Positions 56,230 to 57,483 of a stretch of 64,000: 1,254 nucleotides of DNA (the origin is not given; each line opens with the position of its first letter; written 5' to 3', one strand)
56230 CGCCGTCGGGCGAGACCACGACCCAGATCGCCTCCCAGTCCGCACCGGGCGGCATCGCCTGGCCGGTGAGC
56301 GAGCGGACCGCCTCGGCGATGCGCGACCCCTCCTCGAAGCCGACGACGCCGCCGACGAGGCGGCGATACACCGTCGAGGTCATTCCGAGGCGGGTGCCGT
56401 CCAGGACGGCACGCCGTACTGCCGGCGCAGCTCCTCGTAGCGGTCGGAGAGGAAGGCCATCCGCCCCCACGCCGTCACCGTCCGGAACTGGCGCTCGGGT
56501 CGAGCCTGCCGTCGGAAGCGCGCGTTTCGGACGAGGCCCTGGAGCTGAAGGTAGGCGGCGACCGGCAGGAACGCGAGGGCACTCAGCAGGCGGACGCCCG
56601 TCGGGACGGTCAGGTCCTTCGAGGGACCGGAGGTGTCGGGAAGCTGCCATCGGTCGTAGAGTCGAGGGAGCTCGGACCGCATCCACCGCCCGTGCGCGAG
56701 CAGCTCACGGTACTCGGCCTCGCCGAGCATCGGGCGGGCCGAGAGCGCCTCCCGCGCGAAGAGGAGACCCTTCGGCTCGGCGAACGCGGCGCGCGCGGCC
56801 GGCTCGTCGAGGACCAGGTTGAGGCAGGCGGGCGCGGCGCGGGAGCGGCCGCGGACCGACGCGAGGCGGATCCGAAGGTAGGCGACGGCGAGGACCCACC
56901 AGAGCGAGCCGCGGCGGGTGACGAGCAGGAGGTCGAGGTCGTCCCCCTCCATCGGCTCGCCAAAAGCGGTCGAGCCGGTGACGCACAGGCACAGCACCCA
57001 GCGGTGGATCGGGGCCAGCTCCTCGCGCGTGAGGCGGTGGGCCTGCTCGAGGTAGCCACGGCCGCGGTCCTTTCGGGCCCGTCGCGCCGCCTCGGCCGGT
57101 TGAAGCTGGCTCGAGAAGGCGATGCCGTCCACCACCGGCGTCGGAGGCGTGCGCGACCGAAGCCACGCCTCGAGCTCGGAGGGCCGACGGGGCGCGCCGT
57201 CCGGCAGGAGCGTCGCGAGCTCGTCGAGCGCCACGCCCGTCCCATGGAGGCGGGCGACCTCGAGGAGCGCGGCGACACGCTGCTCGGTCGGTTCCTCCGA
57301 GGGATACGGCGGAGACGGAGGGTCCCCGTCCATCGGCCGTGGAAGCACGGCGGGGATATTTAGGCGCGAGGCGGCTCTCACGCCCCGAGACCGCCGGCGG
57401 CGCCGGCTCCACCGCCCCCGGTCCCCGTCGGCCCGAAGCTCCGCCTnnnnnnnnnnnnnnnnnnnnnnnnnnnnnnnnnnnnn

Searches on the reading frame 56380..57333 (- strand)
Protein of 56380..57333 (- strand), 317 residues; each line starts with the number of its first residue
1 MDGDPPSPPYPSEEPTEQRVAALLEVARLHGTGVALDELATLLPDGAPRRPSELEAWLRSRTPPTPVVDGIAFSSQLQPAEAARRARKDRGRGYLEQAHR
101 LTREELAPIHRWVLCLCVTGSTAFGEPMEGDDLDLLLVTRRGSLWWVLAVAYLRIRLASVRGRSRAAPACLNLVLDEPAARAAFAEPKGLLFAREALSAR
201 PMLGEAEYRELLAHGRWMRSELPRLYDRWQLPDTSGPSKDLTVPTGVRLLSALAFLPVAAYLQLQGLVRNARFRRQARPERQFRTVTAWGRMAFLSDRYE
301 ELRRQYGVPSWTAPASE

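Call 4: search_protein_families(library=pfam, proteins=[window:56380-57333:-], max_evalue=1)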
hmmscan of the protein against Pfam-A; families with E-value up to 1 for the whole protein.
window:56380-57333:- (317 aa): 1 family
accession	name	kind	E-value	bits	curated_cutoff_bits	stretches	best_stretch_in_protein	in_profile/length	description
PF01909.29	NTP_transf_2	-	0.16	12.8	21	1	113-142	14-43/93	Nucleotidyltransferase domain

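Call 5: search_protein_families(library=ncbifam, proteins=[window:56380-57333:-], max_evalue=1)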
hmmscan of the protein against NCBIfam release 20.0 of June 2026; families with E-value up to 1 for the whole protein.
window:56380-57333:- (317 aa): 0 families

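Call 24: find_homologous_proteins(query=window:56380-57333:-, max_evalue=0.001)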
Query window:56380-57333:- (317 aa): 33 proteins with E <= 0.001 among 8000 candidates.
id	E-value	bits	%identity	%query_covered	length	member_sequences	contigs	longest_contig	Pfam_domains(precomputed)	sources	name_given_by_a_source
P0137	1.3e-205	700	100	100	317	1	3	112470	-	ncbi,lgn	-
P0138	2.6e-79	285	50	95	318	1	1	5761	-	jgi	jgi:hypothetical protein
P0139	1.1e-69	253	46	97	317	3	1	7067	-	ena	-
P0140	7.8e-68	247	46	97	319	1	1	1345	-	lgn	-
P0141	1.1e-66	243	48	93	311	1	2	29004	-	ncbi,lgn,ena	-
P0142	4.9e-66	241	44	97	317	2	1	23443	-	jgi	jgi:hypothetical protein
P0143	1.0e-65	240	46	93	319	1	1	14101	-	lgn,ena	-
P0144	1.3e-64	236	44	99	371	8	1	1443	-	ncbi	-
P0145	3.1e-64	235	44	91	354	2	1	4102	-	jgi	jgi:hypothetical protein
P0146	2.2e-63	232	43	94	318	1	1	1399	-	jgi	jgi:hypothetical protein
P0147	3.1e-63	232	47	94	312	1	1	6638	-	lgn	-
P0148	3.2e-63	232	44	92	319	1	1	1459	-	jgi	jgi:hypothetical protein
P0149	1.6e-62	230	43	97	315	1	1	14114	-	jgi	jgi:hypothetical protein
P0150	1.8e-62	229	45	95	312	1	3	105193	-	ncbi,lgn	-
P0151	2.5e-62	229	46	96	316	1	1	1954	-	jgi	jgi:hypothetical protein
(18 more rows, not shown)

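Call 27: search_solved_structures(query=A2, max_evalue=10, show_alignments=2)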
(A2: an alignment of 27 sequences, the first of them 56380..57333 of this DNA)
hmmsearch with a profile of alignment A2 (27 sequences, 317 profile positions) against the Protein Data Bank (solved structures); distinct sequences matched with E-value up to 10: 4.
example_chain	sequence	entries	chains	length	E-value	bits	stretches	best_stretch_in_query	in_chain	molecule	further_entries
1wot_A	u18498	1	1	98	0.0072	18.7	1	104-143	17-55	PUTATIVE MINIMAL NUCLEOTIDYLTRANSFERASE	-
9xbd_E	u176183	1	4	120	0.62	12.4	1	115-142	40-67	Nucleotidyltransferase domain-containing protein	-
9dbh_A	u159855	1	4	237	1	11.7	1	115-139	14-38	HalB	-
9dbj_A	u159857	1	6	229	1.1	11.6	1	115-139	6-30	HalB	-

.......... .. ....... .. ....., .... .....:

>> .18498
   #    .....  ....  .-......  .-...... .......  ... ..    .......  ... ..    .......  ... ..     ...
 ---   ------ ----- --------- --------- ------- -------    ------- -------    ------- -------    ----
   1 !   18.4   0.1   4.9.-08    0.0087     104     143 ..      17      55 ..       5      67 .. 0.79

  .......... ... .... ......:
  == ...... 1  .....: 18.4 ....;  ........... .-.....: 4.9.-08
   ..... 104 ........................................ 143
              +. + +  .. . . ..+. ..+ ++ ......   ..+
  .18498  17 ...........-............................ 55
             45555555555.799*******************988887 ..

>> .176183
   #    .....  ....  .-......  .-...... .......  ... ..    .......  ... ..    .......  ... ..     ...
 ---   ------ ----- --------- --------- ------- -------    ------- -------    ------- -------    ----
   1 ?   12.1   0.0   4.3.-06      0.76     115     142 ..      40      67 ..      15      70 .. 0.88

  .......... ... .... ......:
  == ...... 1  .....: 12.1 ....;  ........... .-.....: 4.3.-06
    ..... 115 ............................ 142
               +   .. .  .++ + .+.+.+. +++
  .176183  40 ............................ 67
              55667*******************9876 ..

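Call 38: predict_structure(alignment_id=A3)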
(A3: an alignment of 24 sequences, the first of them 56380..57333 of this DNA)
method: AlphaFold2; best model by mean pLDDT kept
length: 317 residues; sequences in the alignment: 24
mean_pLDDT: 89.0   pTM: 0.86
mean pLDDT of the five models: 89.0, 88.3, 87.8, 86.6, 86.3
residues with pLDDT >= 90: 241; 70-90: 45; 50-70: 10; < 50: 21
segments of 3 or more residues with pLDDT < 50: 1-12, 309-317
pLDDT, mean of each block of 10 residues (from residue 1): 37 75 90 93 93 96 91 85 90 97 97 97 93 97 98 95 88 97 94 95 96 95 94 67 93 98 97 95 96 92 71 39
secondary structure, 60 per line:
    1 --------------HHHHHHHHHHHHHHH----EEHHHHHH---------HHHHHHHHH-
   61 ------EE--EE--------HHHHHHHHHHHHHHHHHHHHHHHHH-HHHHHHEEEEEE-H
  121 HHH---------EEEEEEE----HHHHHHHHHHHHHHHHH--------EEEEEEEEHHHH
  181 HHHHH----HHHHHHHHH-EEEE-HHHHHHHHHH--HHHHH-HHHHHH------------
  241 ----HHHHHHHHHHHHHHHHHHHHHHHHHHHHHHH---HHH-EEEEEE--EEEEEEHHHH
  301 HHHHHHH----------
elements in order: H15-29 H36-41 H51-59 H81-105 H107-112 E113-118 H120-123 E133-139 H144-160 E169-176 H177-185 H190-198 E200-203 H205-214 H217-221 H223-228 H245-275 E283-288 E291-296 H297-307

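Call 42: fold_search(model_id=the predicted structure, library=pdb)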
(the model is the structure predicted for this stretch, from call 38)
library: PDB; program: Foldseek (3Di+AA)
matches with E <= 10: 230; with E <= 0.001: 0
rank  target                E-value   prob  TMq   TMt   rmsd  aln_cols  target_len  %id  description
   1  6m6u_F                2.2e-02  0.97  0.24  0.51   7.3       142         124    8  Crystal structure the toxin-antitoxin MntA-HpeT mutant-D39ED41E (released 2020-09-30)
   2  7bxo_E                2.7e-02  0.96  0.24  0.52   7.3       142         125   10  Crystal structure of the toxin-antitoxin with AMP-PNP (released 2020-09-30)
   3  7ae9_H                3.3e-02  0.96  0.24  0.48  13.4       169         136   12  Crystal structure of mono-AMPylated HEPN(R46E) toxin in complex with MNT antitoxin (released 2020-12-30)
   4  6m6u_A                3.5e-02  0.93  0.23  0.50   7.5       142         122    9  Crystal structure the toxin-antitoxin MntA-HpeT mutant-D39ED41E (released 2020-09-30)
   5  7ae9_G                4.2e-02  0.87  0.23  0.42  13.6       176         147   14  Crystal structure of mono-AMPylated HEPN(R46E) toxin in complex with MNT antitoxin (released 2020-12-30)
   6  7bxo_A                5.7e-02  0.91  0.24  0.51   7.4       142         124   11  Crystal structure of the toxin-antitoxin with AMP-PNP (released 2020-09-30)
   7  2rff                  6.1e-02  0.97  0.21  0.48   4.9       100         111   19  Crystal structure of a putative nucleotidyltransferase (NP_343093.1) from Sulfolobus solfataricus at 1.40 A resolution (released 2007-10-16)
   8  6m6w_F                1.3e-01  0.66  0.22  0.47   7.6       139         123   11  Crystal structure the toxin-antitoxin MntA-HpeT mutant-Y104A (released 2020-09-30)
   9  9dbj_A                1.6e-01  0.09  0.12  0.14  13.3       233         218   12  Structure of Hailong HalB R164A mutant with non-hydrolyzable dATP (released 2025-05-07)
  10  9dbj_F                1.8e-01  0.08  0.10  0.13  17.3       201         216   12  Structure of Hailong HalB R164A mutant with non-hydrolyzable dATP (released 2025-05-07)
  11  7ae9_F                2.1e-01  0.66  0.23  0.46  13.2       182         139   13  Crystal structure of mono-AMPylated HEPN(R46E) toxin in complex with MNT antitoxin (released 2020-12-30)
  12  1v4a                  3.0e-01  0.33  0.27  0.21  15.7       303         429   13  Structure of the N-terminal Domain of Escherichia coli Glutamine Synthetase adenylyltransferase (released 2004-07-27)
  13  9dbj_C                3.0e-01  0.07  0.10  0.13  19.2       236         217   10  Structure of Hailong HalB R164A mutant with non-hydrolyzable dATP (released 2025-05-07)
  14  9dbj_D                3.2e-01  0.07  0.10  0.13  15.0       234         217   10  Structure of Hailong HalB R164A mutant with non-hydrolyzable dATP (released 2025-05-07)
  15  9dbh_B                3.4e-01  0.07  0.09  0.12  17.1       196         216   16  Structure of Hailong HalB in complex with oligodeoxyadenylate (released 2025-05-07)
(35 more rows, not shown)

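Call 63: search_protein_families(library=pfam, alignment_id=A3, max_evalue=1)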
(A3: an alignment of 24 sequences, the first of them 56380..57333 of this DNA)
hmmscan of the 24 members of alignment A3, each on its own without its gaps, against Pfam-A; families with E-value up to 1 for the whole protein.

A. member 1, window:56380-57333:- (317 aa): 1 family
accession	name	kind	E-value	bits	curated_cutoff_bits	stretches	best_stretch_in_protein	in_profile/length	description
PF01909.29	NTP_transf_2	-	0.16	12.8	21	1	113-142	14-43/93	Nucleotidyltransferase domain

B. families by the number of members that match (of 24 scanned): 5 families
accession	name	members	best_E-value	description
PF01909.29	NTP_transf_2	16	0.0052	Nucleotidyltransferase domain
PF16220.10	DUF4880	3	0.0046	Domain of unknown function (DUF4880)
PF10127.15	RlaP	2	0.12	RNA repair pathway DNA polymerase beta family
PF09436.16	DUF2016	1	0.0012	Domain of unknown function (DUF2016)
PF18765.7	Polbeta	1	0.097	Polymerase beta, Nucleotidyltransferase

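Call 64: search_protein_families(library=padloc, proteins=[window:56380-57333:-], max_evalue=0.1)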
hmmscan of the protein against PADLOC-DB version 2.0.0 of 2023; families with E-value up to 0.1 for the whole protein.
window:56380-57333:- (317 aa): 0 families
